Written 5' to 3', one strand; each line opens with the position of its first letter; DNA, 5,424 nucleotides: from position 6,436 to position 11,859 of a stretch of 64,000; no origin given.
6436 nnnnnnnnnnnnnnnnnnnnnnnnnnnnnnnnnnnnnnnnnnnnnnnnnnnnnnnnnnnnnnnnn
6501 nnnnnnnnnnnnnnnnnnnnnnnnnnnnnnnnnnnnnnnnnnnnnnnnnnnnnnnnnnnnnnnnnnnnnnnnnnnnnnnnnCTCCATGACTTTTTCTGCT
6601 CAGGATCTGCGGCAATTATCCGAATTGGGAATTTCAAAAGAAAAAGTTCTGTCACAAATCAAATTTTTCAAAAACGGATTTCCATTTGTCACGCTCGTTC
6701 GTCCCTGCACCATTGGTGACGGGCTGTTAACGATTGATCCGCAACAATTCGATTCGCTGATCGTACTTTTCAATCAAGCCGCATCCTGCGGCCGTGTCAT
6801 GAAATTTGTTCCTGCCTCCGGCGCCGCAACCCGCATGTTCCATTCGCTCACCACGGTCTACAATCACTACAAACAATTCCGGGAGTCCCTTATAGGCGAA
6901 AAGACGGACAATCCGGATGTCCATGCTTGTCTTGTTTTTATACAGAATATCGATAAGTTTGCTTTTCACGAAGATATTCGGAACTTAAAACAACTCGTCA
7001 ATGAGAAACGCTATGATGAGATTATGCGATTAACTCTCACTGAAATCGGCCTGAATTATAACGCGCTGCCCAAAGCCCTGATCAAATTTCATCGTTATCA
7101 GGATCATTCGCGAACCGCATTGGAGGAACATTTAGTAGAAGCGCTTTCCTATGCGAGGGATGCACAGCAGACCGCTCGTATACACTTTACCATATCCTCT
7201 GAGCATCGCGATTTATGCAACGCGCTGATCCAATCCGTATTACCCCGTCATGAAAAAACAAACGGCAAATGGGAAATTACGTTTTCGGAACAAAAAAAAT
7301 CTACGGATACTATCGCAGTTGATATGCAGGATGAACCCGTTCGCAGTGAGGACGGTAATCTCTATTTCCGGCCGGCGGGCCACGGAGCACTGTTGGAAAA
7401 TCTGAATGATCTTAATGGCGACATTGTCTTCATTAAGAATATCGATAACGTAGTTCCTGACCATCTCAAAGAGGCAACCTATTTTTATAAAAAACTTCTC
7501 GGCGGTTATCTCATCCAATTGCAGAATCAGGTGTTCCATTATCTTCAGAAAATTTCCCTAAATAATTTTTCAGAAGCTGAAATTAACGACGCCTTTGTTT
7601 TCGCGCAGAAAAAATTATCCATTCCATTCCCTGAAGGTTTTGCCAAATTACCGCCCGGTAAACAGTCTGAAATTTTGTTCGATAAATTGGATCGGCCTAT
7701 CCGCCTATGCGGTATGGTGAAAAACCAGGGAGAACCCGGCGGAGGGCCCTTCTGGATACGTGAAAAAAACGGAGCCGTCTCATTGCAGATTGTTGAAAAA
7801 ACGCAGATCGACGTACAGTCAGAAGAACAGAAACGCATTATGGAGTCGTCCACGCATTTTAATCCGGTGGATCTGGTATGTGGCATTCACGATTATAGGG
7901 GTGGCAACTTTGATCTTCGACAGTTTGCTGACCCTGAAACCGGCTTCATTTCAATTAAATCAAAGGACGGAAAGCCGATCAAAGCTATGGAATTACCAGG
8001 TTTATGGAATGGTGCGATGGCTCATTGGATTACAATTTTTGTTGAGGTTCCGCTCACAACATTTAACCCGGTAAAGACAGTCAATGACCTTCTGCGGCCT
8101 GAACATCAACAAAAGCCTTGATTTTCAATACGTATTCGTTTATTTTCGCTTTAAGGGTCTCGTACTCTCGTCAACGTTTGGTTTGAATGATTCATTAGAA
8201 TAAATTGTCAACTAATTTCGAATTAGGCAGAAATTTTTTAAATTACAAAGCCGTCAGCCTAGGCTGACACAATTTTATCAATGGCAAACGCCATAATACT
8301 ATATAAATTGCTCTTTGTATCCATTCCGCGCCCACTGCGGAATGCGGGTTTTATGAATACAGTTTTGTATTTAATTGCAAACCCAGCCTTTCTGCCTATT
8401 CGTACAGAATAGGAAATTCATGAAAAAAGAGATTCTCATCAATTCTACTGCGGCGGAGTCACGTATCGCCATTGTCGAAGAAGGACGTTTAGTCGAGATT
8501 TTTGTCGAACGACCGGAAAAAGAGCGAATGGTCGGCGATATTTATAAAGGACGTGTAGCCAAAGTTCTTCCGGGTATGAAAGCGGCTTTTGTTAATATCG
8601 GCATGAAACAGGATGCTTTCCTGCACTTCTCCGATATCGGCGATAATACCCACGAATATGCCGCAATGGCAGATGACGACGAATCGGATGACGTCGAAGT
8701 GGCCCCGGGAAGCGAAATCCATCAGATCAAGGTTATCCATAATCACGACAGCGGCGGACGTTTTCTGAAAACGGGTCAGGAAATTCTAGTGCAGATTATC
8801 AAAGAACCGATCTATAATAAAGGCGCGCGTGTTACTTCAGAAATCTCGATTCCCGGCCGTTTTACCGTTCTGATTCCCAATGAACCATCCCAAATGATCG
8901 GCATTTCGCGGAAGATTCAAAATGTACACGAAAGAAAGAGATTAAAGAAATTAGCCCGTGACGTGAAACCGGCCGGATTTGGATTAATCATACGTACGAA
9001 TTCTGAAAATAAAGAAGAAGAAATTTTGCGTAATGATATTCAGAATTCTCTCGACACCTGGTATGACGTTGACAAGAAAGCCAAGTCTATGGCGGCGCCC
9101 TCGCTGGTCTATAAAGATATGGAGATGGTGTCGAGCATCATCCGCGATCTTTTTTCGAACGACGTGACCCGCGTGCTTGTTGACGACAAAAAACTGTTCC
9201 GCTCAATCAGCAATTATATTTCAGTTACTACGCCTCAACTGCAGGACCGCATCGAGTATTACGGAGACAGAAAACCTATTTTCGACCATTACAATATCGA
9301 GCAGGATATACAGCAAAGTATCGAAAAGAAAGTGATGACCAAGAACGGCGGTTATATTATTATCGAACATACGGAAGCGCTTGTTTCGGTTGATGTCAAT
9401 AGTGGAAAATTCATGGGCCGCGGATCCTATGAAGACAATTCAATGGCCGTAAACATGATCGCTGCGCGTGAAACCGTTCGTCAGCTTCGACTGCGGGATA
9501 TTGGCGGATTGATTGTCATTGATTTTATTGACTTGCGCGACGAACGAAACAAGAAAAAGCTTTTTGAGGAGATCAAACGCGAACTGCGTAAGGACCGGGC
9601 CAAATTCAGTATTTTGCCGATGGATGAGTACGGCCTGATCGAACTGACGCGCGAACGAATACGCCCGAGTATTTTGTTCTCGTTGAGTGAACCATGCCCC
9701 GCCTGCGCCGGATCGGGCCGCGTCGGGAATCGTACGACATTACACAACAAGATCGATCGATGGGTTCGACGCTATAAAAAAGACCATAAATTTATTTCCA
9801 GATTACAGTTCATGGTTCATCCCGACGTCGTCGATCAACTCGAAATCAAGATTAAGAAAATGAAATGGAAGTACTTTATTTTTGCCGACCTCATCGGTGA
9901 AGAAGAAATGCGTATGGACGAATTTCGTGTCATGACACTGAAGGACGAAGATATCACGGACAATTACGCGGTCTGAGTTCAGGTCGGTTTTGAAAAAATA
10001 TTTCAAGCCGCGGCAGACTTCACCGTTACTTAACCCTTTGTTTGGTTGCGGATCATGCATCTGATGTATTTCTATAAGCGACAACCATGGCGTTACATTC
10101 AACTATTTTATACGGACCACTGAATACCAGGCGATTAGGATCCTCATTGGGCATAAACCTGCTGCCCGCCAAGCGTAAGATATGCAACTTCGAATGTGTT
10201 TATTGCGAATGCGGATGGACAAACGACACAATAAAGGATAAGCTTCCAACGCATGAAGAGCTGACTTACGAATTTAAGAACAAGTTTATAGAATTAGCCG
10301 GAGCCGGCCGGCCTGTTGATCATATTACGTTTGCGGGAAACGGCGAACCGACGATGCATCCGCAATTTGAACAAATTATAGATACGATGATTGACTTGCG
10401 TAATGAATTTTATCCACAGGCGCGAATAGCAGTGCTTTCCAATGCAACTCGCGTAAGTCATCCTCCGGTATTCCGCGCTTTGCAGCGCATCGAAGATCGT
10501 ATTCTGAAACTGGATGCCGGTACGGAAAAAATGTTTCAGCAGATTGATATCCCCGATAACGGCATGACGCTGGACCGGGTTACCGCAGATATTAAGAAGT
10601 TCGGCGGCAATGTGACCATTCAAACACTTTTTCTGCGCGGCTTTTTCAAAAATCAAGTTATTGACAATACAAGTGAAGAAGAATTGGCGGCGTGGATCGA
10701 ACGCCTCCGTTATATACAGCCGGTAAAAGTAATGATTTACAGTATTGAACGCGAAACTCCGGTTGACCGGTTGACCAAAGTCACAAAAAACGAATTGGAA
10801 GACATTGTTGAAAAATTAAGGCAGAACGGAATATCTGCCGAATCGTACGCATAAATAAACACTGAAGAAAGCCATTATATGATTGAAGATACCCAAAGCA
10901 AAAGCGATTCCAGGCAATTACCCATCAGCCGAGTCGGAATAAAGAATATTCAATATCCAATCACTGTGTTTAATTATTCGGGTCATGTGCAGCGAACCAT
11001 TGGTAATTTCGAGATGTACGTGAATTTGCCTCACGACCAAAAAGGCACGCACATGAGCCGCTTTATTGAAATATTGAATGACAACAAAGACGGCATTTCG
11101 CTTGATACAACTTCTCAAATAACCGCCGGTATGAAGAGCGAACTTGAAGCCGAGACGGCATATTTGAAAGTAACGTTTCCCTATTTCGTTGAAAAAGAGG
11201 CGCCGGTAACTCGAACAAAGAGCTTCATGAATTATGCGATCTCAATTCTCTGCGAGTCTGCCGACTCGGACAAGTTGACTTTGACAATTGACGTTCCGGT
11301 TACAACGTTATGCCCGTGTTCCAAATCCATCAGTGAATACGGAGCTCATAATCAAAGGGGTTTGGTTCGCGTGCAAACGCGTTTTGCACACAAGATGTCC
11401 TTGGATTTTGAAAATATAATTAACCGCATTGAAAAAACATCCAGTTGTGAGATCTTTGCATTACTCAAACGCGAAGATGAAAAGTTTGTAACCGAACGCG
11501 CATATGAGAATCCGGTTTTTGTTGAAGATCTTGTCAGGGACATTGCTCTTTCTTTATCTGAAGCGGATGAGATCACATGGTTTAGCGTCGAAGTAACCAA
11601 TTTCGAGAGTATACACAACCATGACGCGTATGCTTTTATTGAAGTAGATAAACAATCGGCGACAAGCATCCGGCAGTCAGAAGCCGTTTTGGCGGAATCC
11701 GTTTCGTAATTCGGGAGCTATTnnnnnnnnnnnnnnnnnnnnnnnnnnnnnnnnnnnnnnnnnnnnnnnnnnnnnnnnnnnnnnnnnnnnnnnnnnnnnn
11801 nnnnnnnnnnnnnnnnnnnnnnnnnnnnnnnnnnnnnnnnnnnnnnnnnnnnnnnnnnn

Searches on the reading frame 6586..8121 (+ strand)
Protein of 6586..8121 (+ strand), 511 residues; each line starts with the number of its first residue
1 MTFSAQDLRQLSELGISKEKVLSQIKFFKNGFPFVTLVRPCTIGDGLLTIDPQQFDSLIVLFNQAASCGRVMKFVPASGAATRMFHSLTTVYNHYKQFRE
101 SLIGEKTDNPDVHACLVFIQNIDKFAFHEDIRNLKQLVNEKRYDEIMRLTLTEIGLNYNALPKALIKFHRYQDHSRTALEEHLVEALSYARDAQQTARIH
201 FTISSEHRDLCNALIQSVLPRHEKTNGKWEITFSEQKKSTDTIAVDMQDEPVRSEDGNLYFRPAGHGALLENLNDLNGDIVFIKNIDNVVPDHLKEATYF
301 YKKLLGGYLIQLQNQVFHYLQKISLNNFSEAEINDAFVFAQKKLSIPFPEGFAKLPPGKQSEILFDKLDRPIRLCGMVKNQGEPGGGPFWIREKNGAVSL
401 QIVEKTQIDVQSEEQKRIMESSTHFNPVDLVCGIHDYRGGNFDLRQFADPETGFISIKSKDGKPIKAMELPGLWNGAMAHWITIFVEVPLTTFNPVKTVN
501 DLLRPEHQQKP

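Call 62: search_protein_families(library=pfam, proteins=[window:6586-8121:+], max_evalue=0.00001)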
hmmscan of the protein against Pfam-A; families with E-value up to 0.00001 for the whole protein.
window:6586-8121:+ (511 aa): 1 family
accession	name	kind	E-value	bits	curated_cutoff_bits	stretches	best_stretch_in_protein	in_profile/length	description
PF14134.11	DUF4301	-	3.4e-207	689.7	27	1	5-508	2-507/507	Domain of unknown function (DUF4301)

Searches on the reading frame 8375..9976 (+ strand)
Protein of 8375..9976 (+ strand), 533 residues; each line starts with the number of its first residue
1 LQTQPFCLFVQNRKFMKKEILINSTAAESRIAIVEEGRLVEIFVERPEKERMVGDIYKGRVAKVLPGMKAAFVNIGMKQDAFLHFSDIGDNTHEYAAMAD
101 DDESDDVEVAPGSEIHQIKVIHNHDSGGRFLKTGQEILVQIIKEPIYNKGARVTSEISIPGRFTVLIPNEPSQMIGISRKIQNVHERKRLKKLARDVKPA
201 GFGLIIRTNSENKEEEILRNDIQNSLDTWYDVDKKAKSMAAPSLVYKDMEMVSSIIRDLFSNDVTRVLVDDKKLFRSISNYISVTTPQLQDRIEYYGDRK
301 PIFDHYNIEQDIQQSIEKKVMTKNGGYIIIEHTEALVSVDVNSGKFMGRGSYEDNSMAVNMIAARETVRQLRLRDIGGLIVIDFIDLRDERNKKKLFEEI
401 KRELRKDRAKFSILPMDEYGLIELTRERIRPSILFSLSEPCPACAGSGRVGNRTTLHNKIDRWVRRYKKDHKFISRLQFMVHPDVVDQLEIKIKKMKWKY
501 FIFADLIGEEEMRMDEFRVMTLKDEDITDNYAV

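Call 62: search_protein_families(library=pfam, proteins=[window:8375-9976:+], max_evalue=0.00001)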
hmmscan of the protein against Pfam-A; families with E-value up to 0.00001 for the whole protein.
window:8375-9976:+ (533 aa): 2 families
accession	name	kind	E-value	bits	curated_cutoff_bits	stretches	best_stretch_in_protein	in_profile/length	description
PF10150.14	RNase_E_G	-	2.7e-95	319.3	25.5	1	158-428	1-269/270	Ribonuclease E/G family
PF00575.29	S1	-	1.7e-06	28.7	22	0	52-142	3-60/74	S1 RNA binding domain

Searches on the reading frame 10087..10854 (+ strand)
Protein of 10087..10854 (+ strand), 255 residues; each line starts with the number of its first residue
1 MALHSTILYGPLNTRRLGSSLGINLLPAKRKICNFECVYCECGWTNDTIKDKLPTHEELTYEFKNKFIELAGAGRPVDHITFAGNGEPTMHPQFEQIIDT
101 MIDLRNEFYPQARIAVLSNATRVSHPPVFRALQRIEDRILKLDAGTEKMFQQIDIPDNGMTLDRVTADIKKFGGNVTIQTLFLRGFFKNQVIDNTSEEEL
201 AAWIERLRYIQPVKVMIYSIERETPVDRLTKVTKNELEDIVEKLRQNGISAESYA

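Call 62: search_protein_families(library=pfam, proteins=[window:10087-10854:+], max_evalue=0.00001)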
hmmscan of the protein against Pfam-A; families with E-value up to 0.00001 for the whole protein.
window:10087-10854:+ (255 aa): 1 family
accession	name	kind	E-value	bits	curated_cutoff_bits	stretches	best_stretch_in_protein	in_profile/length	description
PF04055.27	Radical_SAM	-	1.2e-09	39.1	29.5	1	32-144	6-111/166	Radical SAM superfamily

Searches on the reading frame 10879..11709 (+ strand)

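Call 62: search_protein_families(library=pfam, proteins=[window:10879-11709:+], max_evalue=0.00001)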
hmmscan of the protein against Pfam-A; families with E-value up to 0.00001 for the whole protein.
window:10879-11709:+ (276 aa): 1 family
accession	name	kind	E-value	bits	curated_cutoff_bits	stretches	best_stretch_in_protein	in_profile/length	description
PF02649.19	GCHY-1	-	2.9e-90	302.8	25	1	3-252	2-260/260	Type I GTP cyclohydrolase folE2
